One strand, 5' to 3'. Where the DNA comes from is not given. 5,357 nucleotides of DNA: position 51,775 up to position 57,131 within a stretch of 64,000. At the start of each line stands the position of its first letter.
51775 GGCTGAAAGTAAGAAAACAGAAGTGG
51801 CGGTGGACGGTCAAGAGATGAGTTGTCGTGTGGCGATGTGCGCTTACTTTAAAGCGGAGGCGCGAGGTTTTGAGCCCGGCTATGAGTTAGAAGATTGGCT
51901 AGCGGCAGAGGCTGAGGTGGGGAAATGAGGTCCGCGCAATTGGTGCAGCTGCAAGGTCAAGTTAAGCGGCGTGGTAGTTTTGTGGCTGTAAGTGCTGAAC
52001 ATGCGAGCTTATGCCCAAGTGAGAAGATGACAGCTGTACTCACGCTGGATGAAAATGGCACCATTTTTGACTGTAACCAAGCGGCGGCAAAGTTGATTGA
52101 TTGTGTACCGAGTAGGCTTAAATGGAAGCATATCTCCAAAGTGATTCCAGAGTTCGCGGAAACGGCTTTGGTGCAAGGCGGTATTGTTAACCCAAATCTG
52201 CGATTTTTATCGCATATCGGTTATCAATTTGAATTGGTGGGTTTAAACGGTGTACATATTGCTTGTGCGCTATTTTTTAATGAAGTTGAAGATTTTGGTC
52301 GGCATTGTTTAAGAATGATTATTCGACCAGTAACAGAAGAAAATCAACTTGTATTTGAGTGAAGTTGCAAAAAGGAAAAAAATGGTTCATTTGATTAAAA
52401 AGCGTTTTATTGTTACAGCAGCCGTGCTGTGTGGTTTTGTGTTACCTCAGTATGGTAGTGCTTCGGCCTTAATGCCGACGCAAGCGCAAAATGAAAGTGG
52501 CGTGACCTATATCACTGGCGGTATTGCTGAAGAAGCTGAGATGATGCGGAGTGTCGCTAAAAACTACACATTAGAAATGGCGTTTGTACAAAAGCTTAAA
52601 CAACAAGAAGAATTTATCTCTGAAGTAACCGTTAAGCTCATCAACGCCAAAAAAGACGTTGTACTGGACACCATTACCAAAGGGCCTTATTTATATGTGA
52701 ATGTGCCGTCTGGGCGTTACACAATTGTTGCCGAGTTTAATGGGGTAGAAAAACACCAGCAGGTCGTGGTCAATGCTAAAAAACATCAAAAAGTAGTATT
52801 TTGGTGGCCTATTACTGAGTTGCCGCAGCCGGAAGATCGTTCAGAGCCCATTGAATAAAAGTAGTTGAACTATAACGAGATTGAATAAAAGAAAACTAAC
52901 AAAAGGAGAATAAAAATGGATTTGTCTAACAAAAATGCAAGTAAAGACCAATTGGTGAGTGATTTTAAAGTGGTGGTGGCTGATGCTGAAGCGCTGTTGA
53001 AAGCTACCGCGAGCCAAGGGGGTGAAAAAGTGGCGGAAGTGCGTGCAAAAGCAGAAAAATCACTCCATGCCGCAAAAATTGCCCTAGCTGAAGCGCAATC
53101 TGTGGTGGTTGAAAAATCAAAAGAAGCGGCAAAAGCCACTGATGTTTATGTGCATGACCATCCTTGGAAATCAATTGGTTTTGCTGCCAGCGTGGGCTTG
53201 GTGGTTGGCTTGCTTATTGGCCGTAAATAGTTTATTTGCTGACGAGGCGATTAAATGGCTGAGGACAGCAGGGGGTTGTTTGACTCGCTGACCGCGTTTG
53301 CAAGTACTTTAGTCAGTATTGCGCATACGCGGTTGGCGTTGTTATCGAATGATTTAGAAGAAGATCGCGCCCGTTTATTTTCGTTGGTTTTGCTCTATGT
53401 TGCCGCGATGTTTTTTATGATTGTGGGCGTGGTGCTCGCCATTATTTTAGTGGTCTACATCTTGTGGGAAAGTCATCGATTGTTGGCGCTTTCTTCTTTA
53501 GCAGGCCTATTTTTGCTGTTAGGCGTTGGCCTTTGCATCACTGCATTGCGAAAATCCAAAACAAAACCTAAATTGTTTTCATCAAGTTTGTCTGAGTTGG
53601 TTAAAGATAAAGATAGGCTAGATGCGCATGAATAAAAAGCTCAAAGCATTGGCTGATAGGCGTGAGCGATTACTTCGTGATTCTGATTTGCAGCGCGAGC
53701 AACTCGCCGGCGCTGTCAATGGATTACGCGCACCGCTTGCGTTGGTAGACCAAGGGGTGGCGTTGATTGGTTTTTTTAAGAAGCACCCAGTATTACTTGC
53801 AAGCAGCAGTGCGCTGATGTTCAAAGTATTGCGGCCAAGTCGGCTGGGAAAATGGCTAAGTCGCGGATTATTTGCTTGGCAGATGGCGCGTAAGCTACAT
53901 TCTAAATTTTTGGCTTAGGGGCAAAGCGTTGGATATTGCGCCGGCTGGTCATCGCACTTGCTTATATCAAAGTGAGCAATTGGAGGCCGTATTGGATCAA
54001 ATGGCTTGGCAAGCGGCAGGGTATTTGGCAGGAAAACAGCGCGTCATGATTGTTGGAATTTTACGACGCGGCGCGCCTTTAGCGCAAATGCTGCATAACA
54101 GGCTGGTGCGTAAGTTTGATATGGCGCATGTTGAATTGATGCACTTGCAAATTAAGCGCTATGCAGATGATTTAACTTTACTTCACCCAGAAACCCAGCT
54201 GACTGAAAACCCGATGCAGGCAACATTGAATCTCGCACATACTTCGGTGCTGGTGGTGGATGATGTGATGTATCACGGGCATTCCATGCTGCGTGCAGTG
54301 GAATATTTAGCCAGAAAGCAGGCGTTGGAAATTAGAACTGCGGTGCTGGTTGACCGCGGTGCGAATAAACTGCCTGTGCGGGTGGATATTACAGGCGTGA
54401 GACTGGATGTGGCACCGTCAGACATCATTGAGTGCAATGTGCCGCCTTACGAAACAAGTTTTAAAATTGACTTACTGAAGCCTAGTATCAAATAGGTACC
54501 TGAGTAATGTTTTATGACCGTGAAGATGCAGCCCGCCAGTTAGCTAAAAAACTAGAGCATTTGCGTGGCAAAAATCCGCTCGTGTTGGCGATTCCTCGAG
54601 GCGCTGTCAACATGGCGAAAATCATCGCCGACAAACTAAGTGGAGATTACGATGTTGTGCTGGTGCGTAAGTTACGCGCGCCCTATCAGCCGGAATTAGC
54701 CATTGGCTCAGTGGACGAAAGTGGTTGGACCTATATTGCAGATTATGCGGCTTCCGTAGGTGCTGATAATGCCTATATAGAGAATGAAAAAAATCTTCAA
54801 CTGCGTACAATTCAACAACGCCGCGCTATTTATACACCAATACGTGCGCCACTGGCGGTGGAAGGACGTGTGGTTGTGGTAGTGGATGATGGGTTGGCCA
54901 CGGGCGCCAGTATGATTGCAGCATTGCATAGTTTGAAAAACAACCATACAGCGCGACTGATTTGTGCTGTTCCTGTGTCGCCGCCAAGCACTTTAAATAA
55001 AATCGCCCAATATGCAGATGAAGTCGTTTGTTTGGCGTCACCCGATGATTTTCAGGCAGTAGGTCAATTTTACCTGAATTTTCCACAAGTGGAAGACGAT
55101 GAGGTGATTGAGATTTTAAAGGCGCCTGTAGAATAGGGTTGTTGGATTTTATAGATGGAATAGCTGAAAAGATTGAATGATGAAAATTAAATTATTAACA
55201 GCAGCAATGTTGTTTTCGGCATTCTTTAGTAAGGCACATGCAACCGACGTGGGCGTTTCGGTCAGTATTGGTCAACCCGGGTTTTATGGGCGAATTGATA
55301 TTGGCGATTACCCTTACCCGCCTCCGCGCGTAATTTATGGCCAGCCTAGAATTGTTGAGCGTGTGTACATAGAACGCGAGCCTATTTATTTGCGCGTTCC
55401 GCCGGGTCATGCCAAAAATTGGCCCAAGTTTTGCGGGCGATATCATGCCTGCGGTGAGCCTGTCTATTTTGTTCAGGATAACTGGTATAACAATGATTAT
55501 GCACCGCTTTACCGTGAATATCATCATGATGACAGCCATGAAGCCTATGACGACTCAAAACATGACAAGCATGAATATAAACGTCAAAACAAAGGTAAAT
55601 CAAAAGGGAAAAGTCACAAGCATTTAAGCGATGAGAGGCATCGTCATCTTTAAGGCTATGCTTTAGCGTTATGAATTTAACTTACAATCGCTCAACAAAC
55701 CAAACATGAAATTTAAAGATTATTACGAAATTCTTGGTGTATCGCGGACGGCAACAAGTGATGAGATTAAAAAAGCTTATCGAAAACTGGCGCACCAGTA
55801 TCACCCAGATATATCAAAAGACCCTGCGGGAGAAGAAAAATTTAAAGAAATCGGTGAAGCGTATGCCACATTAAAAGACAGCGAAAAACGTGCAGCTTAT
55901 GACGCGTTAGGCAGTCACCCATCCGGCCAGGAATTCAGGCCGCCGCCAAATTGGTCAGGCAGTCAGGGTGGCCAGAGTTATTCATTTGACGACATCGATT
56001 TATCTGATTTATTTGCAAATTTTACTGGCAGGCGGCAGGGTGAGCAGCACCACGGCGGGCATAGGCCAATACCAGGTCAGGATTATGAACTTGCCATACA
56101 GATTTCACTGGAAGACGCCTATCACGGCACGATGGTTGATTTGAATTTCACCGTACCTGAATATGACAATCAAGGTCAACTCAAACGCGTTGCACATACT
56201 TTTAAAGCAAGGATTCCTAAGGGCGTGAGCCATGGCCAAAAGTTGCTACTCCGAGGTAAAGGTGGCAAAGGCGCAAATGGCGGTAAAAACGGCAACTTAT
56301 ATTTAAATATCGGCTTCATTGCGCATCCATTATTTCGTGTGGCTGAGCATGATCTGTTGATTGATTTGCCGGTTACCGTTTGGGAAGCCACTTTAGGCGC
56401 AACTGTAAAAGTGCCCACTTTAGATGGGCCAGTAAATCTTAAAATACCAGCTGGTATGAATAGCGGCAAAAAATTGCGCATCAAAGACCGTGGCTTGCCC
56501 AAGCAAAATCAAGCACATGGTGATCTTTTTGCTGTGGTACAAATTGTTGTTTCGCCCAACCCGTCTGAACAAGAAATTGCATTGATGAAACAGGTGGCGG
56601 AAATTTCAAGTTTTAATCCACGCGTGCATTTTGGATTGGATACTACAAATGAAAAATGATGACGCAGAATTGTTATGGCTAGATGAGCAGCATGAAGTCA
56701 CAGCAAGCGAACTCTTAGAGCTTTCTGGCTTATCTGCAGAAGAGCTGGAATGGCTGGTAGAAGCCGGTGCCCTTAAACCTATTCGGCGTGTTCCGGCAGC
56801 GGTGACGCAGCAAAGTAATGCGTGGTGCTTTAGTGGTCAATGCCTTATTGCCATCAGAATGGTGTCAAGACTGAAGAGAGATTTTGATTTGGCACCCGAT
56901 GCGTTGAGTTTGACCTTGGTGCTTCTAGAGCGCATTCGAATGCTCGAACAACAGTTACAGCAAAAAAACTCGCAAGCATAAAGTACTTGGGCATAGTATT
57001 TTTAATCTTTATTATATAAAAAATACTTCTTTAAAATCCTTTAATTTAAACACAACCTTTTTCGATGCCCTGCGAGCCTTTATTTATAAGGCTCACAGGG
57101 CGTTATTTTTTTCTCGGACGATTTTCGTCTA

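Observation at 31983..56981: Compact 25-kb FixLJ-centred locus with the gene content of a hypoxia/dormancy regulon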

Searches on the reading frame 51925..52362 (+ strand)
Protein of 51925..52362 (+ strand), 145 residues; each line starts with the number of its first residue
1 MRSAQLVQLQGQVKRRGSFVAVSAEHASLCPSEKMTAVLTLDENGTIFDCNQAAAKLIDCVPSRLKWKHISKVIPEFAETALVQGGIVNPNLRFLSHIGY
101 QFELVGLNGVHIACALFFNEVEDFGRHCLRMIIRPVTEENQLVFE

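Call 4: search_protein_families(library=pfam, proteins=[window:51925-52362:+])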
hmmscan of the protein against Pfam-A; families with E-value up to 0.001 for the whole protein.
window:51925-52362:+ (145 aa): 0 families

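Call 47: search_protein_families(library=pfam, proteins=[window:51925-52362:+], max_evalue=0.01)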
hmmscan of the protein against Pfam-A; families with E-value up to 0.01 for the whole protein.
window:51925-52362:+ (145 aa): 1 family
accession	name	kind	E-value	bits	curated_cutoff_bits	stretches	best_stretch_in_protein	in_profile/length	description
PF24820.1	Diguanyl_cycl_sensor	-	0.0038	17.6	28.1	1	35-66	6-37/109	Diguanylate cyclase-like sensor domain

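Call 57: find_homologous_proteins(query=window:51925-52362:+, max_evalue=0.00001)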
Query window:51925-52362:+ (145 aa): 89 proteins with E <= 0.00001 among 94 candidates.
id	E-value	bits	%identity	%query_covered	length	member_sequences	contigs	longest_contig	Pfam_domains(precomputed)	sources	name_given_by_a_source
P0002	7.3e-91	319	99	100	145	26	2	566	-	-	-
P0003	9.9e-76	270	85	98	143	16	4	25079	-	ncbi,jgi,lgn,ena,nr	ncbi:MAG TPA: hypothetical protein PL133_06710 [Methylophilaceae bacterium]|nr:hypothetical protein 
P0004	1.9e-57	211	65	98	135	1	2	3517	-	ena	-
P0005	8.1e-57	209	77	79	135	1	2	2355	-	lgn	-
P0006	1.3e-56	208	66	96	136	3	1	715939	-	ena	-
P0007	1.6e-56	208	76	81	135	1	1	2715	-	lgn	-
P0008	2.5e-56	207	75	81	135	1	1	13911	-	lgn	-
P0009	4.0e-56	206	66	96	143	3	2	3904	-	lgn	-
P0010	5.2e-56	206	77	77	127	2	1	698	-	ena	-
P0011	3.8e-54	200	62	99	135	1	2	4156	-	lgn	-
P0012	3.7e-53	197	73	81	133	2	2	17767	-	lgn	-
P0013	1.1e-52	195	65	96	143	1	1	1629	-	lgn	-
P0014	3.7e-51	190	58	99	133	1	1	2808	-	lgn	-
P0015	8.6e-51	189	65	91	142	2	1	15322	-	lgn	-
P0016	2.0e-50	188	60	96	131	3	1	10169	-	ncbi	-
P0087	6.0e-29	118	49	72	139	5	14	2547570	-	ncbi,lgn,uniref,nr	ncbi:hypothetical protein [Methylotenera mobilis]|uniref:PAS domain-containing protein n=1 Tax=Methy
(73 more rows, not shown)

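Call 67: predict_structure(alignment_id=A1)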
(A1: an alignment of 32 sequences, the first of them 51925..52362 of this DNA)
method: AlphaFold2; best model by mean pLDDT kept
length: 145 residues; sequences in the alignment: 32
mean_pLDDT: 71.4   pTM: 0.62
mean pLDDT of the five models: 71.4, 70.9, 63.4, 47.7, 47.4
residues with pLDDT >= 90: 24; 70-90: 71; 50-70: 15; < 50: 35
segments of 3 or more residues with pLDDT < 50: 1-29, 140-145
pLDDT, mean of each block of 10 residues (from residue 1): 33 32 43 78 91 88 90 85 84 75 72 83 85 74 42
secondary structure, 60 per line:
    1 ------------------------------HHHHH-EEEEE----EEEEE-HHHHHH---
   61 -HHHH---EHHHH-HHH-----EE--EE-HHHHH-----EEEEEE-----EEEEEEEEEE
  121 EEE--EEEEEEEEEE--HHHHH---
elements in order: H31-35 E37-41 E46-50 H52-57 H62-65 H70-73 H90-94 E100-105 E111-123 E126-135 H138-142

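Call 70: fold_search(model_id=the predicted structure, library=pdb)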
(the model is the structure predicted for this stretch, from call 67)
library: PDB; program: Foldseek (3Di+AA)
matches with E <= 10: 1355; with E <= 0.001: 178
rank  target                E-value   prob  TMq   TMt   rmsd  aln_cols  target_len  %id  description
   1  3mfx_C                1.5e-06  1.00  0.52  0.65   3.8       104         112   20  Crystal Structure of the sensory box domain of the sensory-box/GGDEF protein SO_1695 from Shewanella oneidensis, North (released 2010-04-14)
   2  3mfx_B                2.2e-06  1.00  0.51  0.62   5.2       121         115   21  Crystal Structure of the sensory box domain of the sensory-box/GGDEF protein SO_1695 from Shewanella oneidensis, North (released 2010-04-14)
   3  1s66_L                4.1e-06  1.00  0.49  0.59   5.6       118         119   17  Crystal structure of heme domain of direct oxygen sensor from E. coli (released 2004-06-22)
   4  4hh2_B                5.7e-06  1.00  0.51  0.22   4.0       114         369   17  Structure of PpsR without the HTH motif from Rb. sphaeroides (released 2013-06-05)
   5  1vb6_A                6.4e-06  1.00  0.48  0.60   5.4       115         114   19  Crystal Structure of the heme PAS sensor domain of Ec DOS (oxygen-bound form) (released 2005-04-19)
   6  1s66_U                6.4e-06  1.00  0.49  0.61   5.4       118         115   18  Crystal structure of heme domain of direct oxygen sensor from E. coli (released 2004-06-22)
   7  3mfx_A                6.8e-06  1.00  0.49  0.61   4.1       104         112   18  Crystal Structure of the sensory box domain of the sensory-box/GGDEF protein SO_1695 from Shewanella oneidensis, North (released 2010-04-14)
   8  1vb6_B                9.6e-06  1.00  0.49  0.63   4.2       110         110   17  Crystal Structure of the heme PAS sensor domain of Ec DOS (oxygen-bound form) (released 2005-04-19)
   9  3bwl_A                1.0e-05  1.00  0.54  0.61   3.5       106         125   18  Crystal structure of PAS domain of HTR-like protein from Haloarcula marismortui (released 2008-01-15)
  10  8js6_E                1.0e-05  1.00  0.50  0.30   5.3       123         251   15  Dimeric PAS domains of oxygen sensor FixL in complex with cyanide-bound ferric heme (released 2024-06-26)
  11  3b33                  1.1e-05  1.00  0.53  0.69   3.2       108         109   18  Crystal structure of the PAS domain of nitrogen regulation protein NR(II) from Vibrio parahaemolyticus (released 2007-10-30)
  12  1v9z_A                1.1e-05  1.00  0.47  0.59   5.5       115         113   18  Crystal Structure of the heme PAS sensor domain of Ec DOS (Ferrous Form) (released 2004-05-25)
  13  3bwl_C                1.3e-05  1.00  0.46  0.57   5.1       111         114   14  Crystal structure of PAS domain of HTR-like protein from Haloarcula marismortui (released 2008-01-15)
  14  3olo_B                1.5e-05  1.00  0.55  0.70   2.7       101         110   15  Crystal structure of a PAS domain from two-component sensor histidine kinase (released 2010-09-15)
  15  1dp8                  1.8e-05  1.00  0.50  0.60   4.6       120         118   18  CRYSTAL STRUCTURE OF THE NITRIC OXIDE BOUND FIXL HEME DOMAIN (released 2000-12-24)
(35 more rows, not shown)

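Call 76: find_encoding_contigs(protein=P0087, flank=10000, max_places=1)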
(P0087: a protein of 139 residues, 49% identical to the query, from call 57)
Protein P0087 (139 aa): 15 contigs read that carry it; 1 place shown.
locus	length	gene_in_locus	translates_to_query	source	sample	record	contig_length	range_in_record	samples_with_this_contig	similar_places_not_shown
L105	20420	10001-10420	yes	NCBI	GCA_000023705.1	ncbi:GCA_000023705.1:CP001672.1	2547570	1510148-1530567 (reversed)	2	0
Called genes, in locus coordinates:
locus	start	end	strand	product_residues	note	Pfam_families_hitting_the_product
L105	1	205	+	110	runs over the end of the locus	-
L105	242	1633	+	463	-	PF13400:Tad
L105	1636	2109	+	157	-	PF07811:TadE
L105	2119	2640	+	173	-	PF07811:TadE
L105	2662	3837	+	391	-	PF00072:Response_reg (weak), PF01656:CbiA, PF13614:AAA_31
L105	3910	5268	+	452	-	PF00437:T2SSE, PF27713:UCP018868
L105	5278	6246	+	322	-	PF00482:T2SSF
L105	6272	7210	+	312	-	PF00482:T2SSF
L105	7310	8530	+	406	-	PF13432:TPR_16 (weak), PF00515:TPR_1, PF07719:TPR_2 (weak), PF13371:TPR_9 (weak), PF14559:TPR_19, PF00515:TPR_1, PF13414:TPR_11, PF13399:LytR_C, +11 more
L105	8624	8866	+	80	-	-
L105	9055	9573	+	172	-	PF11776:RcnB (weak)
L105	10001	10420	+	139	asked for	-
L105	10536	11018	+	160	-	-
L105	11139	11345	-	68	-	-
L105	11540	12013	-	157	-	PF04191:PEMT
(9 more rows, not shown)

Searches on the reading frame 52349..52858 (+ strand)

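Call 5: search_protein_families(library=pfam, proteins=[window:52349-52858:+])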
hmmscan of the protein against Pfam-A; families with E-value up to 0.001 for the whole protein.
window:52349-52858:+ (169 aa): 1 family
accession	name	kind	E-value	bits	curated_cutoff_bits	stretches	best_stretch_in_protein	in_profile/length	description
PF13620.12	CarboxypepD_reg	-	0.00022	22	32.3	1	86-149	10-77/82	Carboxypeptidase regulatory-like domain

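Call 52: search_protein_families(library=ncbifam, proteins=[window:52349-52858:+], max_evalue=0.001)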
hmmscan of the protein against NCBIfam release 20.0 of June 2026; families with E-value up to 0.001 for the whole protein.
window:52349-52858:+ (169 aa): 0 families

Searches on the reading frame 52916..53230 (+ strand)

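Call 5: search_protein_families(library=pfam, proteins=[window:52916-53230:+])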
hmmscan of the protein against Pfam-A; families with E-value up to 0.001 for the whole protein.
window:52916-53230:+ (104 aa): 2 families
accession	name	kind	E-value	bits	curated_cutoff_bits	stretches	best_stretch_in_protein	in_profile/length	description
PF19029.5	DUF883_C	-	2.8e-15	56.1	27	1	75-104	1-30/30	DUF883 C-terminal glycine zipper region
PF05957.18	DUF883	-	8.7e-13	48.4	25.4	1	11-61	1-51/53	DUF883 N-terminal domain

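Call 60: search_protein_families(library=ncbifam, proteins=[window:52916-53230:+], max_evalue=0.00001)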
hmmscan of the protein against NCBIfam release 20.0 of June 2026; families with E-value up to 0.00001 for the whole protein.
window:52916-53230:+ (104 aa): 2 families
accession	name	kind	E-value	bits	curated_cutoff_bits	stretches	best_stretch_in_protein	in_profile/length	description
NF007709.0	PRK10404.1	equivalog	3e-18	66.2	139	1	11-103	8-100/101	stress response protein ElaB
NF007523.0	PRK10132.1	equivalog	1.8e-09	38.3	157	1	11-101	15-104/108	hypothetical protein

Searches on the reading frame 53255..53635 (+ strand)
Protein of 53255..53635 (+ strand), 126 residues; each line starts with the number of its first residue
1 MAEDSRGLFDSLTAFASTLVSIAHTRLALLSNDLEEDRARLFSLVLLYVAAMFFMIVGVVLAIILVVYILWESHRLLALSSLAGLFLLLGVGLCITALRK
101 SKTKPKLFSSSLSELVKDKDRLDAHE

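Call 5: search_protein_families(library=pfam, proteins=[window:53255-53635:+])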
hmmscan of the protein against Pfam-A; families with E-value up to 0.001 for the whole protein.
window:53255-53635:+ (126 aa): 1 family
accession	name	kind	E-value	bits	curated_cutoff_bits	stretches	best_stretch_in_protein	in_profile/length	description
PF07332.16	Phage_holin_3_6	-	5.1e-17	62.4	28.4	1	10-122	2-115/116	Putative Actinobacterial Holin-X, holin superfamily III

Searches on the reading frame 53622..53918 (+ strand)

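Call 5: search_protein_families(library=pfam, proteins=[window:53622-53918:+])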
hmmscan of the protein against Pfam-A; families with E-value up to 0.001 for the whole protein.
window:53622-53918:+ (98 aa): 1 family
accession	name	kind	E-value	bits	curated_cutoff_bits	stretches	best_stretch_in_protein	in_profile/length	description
PF13997.11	YqjK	-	1e-17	64.7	28.1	1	17-90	1-73/73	YqjK-like protein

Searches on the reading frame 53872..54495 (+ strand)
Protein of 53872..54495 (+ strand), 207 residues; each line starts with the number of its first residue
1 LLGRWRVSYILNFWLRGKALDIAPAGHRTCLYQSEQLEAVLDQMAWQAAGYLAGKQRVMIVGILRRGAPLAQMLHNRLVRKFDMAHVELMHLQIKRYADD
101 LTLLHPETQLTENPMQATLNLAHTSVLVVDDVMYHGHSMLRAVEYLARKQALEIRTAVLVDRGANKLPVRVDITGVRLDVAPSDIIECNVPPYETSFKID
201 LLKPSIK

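Call 5: search_protein_families(library=pfam, proteins=[window:53872-54495:+])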
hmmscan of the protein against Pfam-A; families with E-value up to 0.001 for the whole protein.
window:53872-54495:+ (207 aa): 2 families
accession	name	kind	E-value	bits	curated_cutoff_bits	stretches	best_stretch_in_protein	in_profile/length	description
PF00156.33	Pribosyltran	-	1.9e-26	92.7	26.3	1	31-183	5-145/158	Phosphoribosyl transferase domain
PF14681.12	UPRTase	-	3.8e-06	26.9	27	1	47-155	57-154/206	Uracil phosphoribosyltransferase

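Call 52: search_protein_families(library=ncbifam, proteins=[window:53872-54495:+], max_evalue=0.001)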
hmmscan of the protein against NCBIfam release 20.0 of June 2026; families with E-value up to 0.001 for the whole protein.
window:53872-54495:+ (207 aa): 10 families
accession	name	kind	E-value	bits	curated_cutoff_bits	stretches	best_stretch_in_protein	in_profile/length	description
NF003549.0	PRK05205.1-5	equivalog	1.8e-25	89.4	138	1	29-199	6-176/182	bifunctional pyr operon transcriptional regulator/uracil phosphoribosyltransferase PyrR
NF003548.0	PRK05205.1-4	equivalog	4.7e-19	68.9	218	1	55-197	30-165/173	bifunctional pyr operon transcriptional regulator/uracil phosphoribosyltransferase PyrR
NF003547.0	PRK05205.1-3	equivalog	1.9e-18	67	230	1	36-186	21-173/194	bifunctional pyr operon transcriptional regulator/uracil phosphoribosyltransferase PyrR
NF003546.0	PRK05205.1-2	equivalog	1.3e-14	54.3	268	1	39-180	14-153/175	bifunctional pyr operon transcriptional regulator/uracil phosphoribosyltransferase PyrR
NF003545.0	PRK05205.1-1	equivalog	5.3e-14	52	140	1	36-187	9-154/171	bifunctional pyr operon transcriptional regulator/uracil phosphoribosyltransferase PyrR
NF006605.0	PRK09162.1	equivalog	1.8e-13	50.3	181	1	27-177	13-154/183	hypoxanthine-guanine phosphoribosyltransferase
TIGR01203.1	HGPRTase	equivalog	8.4e-09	35.4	150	1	33-177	4-140/167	hypoxanthine phosphoribosyltransferase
NF001097.0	PRK00129.1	equivalog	6.1e-07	29.4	114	1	52-160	66-161/209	uracil phosphoribosyltransferase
NF002620.0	PRK02277.1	subfamily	7.3e-07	29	115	1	53-163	83-181/201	orotate phosphoribosyltransferase-like protein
TIGR01091.1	upp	equivalog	7.3e-05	22.5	208.35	1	49-160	62-159/207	uracil phosphoribosyltransferase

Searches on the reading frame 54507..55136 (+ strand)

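Call 5: search_protein_families(library=pfam, proteins=[window:54507-55136:+])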
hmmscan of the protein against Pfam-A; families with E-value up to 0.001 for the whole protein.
window:54507-55136:+ (209 aa): 2 families
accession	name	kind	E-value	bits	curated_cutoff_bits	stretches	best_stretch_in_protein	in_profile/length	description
PF00156.33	Pribosyltran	-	1.6e-20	73.5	26.3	1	8-191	14-156/158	Phosphoribosyl transferase domain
PF14681.12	UPRTase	-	0.00031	20.7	27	1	113-173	113-175/206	Uracil phosphoribosyltransferase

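Call 52: search_protein_families(library=ncbifam, proteins=[window:54507-55136:+], max_evalue=0.001)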
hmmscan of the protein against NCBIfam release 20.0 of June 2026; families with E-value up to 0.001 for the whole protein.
window:54507-55136:+ (209 aa): 12 families
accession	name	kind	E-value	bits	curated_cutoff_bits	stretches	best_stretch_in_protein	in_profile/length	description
TIGR01251.1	ribP_PPkin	subfamily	7.5e-13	48.1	113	1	55-156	152-248/309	ribose-phosphate diphosphokinase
NF002095.0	PRK00934.1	equivalog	1.2e-09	37.8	296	1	7-174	141-262/287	ribose-phosphate diphosphokinase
NF001097.0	PRK00129.1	equivalog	1.8e-07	31.1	114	1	106-173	110-177/209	uracil phosphoribosyltransferase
NF006605.0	PRK09162.1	equivalog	5.2e-07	29.2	181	0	117-158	95-136/183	hypoxanthine-guanine phosphoribosyltransferase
TIGR01091.1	upp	equivalog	7.5e-07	29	208.35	1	113-173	115-175/207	uracil phosphoribosyltransferase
NF005299.0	PRK06827.1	subfamily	5.3e-06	25.4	327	1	117-156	262-301/383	phosphoribosylpyrophosphate synthetase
NF004689.0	PRK06031.1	equivalog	2.7e-05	23.5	175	1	102-147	136-181/233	phosphoribosyltransferase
NF003549.0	PRK05205.1-5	equivalog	0.00023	20.6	138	0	103-150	82-129/182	bifunctional pyr operon transcriptional regulator/uracil phosphoribosyltransferase PyrR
NF005592.0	PRK07322.1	subfamily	0.00056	19.3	143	0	115-149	115-148/180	adenine phosphoribosyltransferase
NF003545.0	PRK05205.1-1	equivalog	0.00059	19.3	140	0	111-143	80-112/171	bifunctional pyr operon transcriptional regulator/uracil phosphoribosyltransferase PyrR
NF002320.0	PRK01259.1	subfamily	0.00085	18.8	297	0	118-154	212-248/316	ribose-phosphate diphosphokinase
NF005537.0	PRK07199.1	subfamily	0.00099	18.3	322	0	56-155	155-246/301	ribose-phosphate diphosphokinase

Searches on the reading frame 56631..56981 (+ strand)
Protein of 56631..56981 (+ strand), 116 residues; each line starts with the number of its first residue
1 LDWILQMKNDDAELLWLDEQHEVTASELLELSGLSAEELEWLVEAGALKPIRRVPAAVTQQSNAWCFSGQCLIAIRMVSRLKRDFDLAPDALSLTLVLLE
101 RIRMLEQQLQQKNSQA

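Call 5: search_protein_families(library=pfam, proteins=[window:56631-56981:+])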
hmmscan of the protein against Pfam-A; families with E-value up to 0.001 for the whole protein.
window:56631-56981:+ (116 aa): 1 family
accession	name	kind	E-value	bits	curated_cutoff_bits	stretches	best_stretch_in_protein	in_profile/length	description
PF13591.12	MerR_2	-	8.2e-11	42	29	1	24-111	2-81/84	MerR HTH family regulatory protein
